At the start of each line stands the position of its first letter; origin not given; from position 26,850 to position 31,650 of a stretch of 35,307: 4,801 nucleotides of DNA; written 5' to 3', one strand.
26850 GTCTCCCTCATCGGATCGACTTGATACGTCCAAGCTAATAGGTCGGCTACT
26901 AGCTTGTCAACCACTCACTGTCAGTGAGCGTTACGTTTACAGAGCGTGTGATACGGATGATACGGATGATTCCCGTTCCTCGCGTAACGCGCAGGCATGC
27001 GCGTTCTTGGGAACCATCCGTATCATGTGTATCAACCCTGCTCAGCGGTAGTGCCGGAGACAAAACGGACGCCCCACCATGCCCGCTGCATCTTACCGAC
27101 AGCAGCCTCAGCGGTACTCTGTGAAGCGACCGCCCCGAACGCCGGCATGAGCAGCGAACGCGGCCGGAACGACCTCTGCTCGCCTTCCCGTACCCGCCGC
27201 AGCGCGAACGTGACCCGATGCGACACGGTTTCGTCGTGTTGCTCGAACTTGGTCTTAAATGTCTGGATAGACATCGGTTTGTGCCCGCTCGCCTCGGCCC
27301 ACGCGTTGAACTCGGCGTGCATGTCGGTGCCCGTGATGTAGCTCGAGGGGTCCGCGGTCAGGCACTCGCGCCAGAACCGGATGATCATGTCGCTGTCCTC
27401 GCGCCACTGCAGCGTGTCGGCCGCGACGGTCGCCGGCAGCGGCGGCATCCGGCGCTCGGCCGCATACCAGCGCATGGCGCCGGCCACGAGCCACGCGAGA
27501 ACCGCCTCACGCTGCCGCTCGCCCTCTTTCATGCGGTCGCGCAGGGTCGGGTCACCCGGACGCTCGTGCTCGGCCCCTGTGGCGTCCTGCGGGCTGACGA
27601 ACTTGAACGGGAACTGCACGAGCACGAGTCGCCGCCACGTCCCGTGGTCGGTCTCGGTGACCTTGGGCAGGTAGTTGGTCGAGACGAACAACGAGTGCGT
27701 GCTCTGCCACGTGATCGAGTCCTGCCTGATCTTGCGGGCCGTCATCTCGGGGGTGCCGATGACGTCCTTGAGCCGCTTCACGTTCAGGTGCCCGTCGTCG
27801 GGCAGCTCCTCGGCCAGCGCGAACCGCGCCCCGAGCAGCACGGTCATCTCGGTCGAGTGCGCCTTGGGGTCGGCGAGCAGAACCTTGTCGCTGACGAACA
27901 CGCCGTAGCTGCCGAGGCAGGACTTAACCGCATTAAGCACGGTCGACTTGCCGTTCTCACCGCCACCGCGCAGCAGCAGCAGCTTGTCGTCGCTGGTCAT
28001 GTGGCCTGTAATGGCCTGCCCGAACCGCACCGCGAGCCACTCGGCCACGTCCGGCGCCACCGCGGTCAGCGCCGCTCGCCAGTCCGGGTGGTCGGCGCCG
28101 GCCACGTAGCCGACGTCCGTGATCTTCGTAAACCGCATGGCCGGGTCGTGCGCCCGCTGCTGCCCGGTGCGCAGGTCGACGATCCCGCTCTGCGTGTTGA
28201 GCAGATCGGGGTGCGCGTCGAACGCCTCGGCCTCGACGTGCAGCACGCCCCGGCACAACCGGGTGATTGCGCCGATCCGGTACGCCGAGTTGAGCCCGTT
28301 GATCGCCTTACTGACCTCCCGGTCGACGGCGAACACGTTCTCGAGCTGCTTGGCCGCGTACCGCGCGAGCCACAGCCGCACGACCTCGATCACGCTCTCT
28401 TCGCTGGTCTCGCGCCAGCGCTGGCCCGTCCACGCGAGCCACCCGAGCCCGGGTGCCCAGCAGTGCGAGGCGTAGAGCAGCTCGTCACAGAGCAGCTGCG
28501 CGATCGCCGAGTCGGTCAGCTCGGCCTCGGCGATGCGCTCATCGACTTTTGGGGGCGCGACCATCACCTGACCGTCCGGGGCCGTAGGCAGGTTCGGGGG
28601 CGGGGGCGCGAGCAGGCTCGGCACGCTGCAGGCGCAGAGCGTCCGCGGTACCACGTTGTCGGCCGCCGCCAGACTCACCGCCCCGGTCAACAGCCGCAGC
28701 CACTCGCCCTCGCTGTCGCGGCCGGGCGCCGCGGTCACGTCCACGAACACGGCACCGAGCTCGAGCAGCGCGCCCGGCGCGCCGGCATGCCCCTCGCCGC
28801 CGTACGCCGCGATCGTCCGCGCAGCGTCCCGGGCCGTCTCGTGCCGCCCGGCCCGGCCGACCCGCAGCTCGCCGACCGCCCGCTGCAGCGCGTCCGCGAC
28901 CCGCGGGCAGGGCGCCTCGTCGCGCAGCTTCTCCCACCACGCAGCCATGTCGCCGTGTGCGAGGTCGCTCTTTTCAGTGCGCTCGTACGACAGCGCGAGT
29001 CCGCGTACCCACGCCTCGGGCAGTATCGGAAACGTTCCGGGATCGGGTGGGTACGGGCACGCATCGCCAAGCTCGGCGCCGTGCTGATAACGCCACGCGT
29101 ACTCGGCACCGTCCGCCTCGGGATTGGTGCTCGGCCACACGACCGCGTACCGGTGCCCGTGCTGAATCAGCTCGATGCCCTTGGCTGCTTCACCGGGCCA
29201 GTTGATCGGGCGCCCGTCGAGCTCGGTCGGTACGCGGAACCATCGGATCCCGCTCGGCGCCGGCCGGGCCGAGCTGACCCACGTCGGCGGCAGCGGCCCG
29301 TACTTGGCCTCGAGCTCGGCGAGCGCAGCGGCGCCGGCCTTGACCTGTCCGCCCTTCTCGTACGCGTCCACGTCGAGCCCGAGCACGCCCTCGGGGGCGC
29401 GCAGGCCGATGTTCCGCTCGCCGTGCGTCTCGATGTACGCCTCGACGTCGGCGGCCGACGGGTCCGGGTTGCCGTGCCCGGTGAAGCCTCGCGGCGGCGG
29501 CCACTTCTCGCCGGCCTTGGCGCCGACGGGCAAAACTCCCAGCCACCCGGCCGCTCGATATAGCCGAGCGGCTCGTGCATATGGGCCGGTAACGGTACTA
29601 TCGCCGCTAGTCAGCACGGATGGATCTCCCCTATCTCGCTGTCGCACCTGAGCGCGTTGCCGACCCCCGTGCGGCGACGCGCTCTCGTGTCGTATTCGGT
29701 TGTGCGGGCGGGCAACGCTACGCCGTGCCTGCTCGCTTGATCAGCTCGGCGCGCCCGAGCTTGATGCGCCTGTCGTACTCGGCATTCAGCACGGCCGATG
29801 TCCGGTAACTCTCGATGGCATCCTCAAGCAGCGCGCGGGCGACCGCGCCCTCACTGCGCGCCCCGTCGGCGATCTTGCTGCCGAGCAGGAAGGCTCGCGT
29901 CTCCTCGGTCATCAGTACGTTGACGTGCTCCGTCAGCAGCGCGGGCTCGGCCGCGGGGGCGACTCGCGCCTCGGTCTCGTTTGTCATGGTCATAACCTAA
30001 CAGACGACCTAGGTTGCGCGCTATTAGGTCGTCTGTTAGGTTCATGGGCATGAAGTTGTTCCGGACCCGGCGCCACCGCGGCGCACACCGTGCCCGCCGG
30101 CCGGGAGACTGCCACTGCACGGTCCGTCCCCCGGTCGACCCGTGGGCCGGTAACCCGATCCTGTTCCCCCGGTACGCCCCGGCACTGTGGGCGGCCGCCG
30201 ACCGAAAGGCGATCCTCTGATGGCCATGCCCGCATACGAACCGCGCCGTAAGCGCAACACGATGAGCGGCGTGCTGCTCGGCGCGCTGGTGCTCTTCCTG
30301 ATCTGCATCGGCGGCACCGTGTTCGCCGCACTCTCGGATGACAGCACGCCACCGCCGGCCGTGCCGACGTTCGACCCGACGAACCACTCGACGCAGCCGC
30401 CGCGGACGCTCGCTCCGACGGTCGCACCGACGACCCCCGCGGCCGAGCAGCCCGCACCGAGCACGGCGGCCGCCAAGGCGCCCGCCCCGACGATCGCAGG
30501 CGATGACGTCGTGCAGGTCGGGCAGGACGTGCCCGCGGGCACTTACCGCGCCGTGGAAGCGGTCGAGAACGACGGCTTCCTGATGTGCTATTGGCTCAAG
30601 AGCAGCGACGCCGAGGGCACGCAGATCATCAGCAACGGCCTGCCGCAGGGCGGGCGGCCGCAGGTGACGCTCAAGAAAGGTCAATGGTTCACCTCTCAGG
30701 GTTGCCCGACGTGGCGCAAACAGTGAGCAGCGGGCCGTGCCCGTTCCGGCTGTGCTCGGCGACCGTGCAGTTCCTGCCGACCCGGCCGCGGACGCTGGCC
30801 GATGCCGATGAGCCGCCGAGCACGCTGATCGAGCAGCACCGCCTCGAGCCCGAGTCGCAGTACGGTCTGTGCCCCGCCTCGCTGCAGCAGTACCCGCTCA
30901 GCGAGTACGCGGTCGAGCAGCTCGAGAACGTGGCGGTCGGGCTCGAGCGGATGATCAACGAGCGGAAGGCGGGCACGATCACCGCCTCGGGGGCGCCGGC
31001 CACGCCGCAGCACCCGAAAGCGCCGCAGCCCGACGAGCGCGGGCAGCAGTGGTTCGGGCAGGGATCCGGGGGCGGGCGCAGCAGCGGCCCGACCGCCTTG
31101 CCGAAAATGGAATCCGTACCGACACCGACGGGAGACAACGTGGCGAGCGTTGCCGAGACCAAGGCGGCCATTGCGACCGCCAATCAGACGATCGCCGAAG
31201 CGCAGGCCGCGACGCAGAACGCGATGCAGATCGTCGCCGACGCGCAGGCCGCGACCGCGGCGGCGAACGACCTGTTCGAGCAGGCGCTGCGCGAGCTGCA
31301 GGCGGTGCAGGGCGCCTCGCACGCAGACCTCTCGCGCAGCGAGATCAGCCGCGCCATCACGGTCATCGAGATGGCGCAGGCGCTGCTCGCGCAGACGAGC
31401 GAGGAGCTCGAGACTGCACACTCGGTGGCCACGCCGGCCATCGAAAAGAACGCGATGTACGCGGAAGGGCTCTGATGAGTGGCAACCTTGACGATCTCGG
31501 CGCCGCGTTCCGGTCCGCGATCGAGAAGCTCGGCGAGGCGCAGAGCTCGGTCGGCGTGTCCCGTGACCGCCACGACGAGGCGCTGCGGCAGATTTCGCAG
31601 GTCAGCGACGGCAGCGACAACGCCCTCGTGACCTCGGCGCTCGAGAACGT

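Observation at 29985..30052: Mirror-symmetric genetic switch: a perfect 18-bp inverted repeat carries both divergent -10 elements beside an RHH gene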

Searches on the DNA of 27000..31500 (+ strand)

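Call 8: search_dna_similar(query=window:27000-31500:+, collection=phages, mode=distant, max_rows=30)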
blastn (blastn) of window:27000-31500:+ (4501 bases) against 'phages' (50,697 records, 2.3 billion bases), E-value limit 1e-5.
Records with a match: 115; places in all: 115; records where one place covers at least 80% of the query: 0.
Best place of each record, by identity: 80-90% 3; 60-80% 112.
By first word of the organism name: Mycobacterium 102; Microbacterium 4; Acidithiobacillus 3; Brevibacterium 2; Streptomyces 2; Gordonia 1; Arthrobacter 1.
By host as written in the record: Mycobacterium smegmatis mc2 155 67; Mycobacterium smegmatis mc#155 22; Mycobacterium smegmatis mc2155 7; Brevibacterium iodinum ATCC 15728 2; Microbacterium paraoxydans NRRL B-24275 2; Microbacterium radiodurans NRRL B-24799 2; Mycobacterium smegmatis MC2 155 2; Streptomyces avermitilis 2; and 8 more.
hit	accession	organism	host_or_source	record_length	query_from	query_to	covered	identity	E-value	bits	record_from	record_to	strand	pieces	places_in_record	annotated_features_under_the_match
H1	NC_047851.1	Brevibacterium phage LuckyBarnes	Brevibacterium iodinum ATCC 15728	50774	454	1234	17%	64.8%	3e-21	111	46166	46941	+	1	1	DNA helicase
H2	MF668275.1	Brevibacterium phage LuckyBarnes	Brevibacterium iodinum ATCC 15728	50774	454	1234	17%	64.8%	3e-21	111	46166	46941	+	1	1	DNA primase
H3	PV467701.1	Microbacterium phage Isperia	Microbacterium paraoxydans NRRL B-24275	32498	611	1227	14%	68.2%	2e-37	166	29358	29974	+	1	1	45: DNA primase/polymerase/helicase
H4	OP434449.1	Microbacterium phage OscarSo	Microbacterium radiodurans NRRL B-24799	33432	611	1223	14%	68.4%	2e-50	208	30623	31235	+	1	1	49: DNA primase/polymerase/helicase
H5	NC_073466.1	Microbacterium phage OscarSo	Microbacterium radiodurans NRRL B-24799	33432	611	1223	14%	68.4%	2e-50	208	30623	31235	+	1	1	49: DNA primase/polymerase/helicase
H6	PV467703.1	Microbacterium phage Wyvern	Microbacterium paraoxydans NRRL B-24275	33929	611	1223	14%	65.3%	1e-14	90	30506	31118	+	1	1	46: DNA primase/polymerase/helicase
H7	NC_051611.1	Mycobacterium phage Adonis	Mycobacterium smegmatis mc2 155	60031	1079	1203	3%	73.6%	7e-11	78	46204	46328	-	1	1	69: DNA polymerase/primase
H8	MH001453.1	Mycobacterium phage Adonis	Mycobacterium smegmatis mc2 155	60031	1079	1203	3%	73.6%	7e-11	78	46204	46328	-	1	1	69: DNA primase/helicase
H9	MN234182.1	Mycobacterium phage Geraldini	Mycobacterium smegmatis mc2 155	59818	1079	1203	3%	72.8%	8e-10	73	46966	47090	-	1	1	72: DNA primase/helicase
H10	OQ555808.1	Mycobacterium phage Nanz197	soil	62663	1107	1222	3%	75.9%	4e-13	84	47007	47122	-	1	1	DNA primase/helicase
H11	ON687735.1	Mycobacterium phage Kashi_VT1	Mycobacterium smegmatis MC2 155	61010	1107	1222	3%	75.0%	2e-11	80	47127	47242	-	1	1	DNA primase/helicase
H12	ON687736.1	Mycobacterium phage Kashi_RDG1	Mycobacterium smegmatis MC2 155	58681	1107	1222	3%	75.0%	2e-11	80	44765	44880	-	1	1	DNA primase/helicase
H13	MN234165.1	Mycobacterium phage Yunkel11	Mycobacterium smegmatis mc2 155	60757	1107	1222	3%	74.1%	2e-10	75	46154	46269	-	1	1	73: DNA primase/helicase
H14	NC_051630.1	Mycobacterium phage Yunkel11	Mycobacterium smegmatis mc2 155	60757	1107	1222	3%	74.1%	2e-10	75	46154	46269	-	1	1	73: DNA polymerase/primase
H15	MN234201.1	Mycobacterium phage Guanica15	Mycobacterium smegmatis mc2 155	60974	1107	1222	3%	73.3%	1e-8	71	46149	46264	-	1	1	73: DNA primase/helicase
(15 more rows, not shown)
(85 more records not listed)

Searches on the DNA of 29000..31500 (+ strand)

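Call 5: search_dna_similar(query=window:29000-31500:+, collection=phages, mode=near, max_rows=30)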
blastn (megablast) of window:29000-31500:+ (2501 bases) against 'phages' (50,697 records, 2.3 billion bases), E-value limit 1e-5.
No match.

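Call 90: search_rna_families(source=window, start=29500, end=30500, threshold=evalue, max_evalue=1)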
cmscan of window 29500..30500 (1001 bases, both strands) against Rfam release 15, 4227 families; matches with E-value up to 1: 2.
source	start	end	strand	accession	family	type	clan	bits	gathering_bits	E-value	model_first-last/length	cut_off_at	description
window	29991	30046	-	RF01940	hvt-mir-H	Gene; miRNA;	-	19.8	96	0.18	1-64/64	no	hvt-mir-H9 microRNA precursor family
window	29802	29905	+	RF02989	gntR-DTE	Gene; sRNA;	-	19.6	63.6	0.57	1-119/119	no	gntR-DTE RNA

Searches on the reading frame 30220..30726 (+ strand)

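Call 7: search_protein_families(library=pfam, proteins=[window:30220-30726:+], max_evalue=1)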
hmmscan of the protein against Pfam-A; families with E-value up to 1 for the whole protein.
window:30220-30726:+ (168 aa): 1 family
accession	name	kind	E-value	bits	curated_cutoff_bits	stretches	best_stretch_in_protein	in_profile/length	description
PF09813.14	Coa3_cc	-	0.06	13.4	27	1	7-25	7-26/48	Cytochrome c oxidase assembly factor 3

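Call 13: search_protein_families(library=phrogs, proteins=[window:30220-30726:+], max_evalue=0.01)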
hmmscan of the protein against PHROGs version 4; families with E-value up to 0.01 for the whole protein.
window:30220-30726:+ (168 aa): 2 families
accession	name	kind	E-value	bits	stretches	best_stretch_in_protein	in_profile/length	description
phrog_23726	-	unknown function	0.0012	19.2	1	92-158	149-210/220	-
phrog_15186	-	unknown function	0.0042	18.5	1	34-117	14-100/270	-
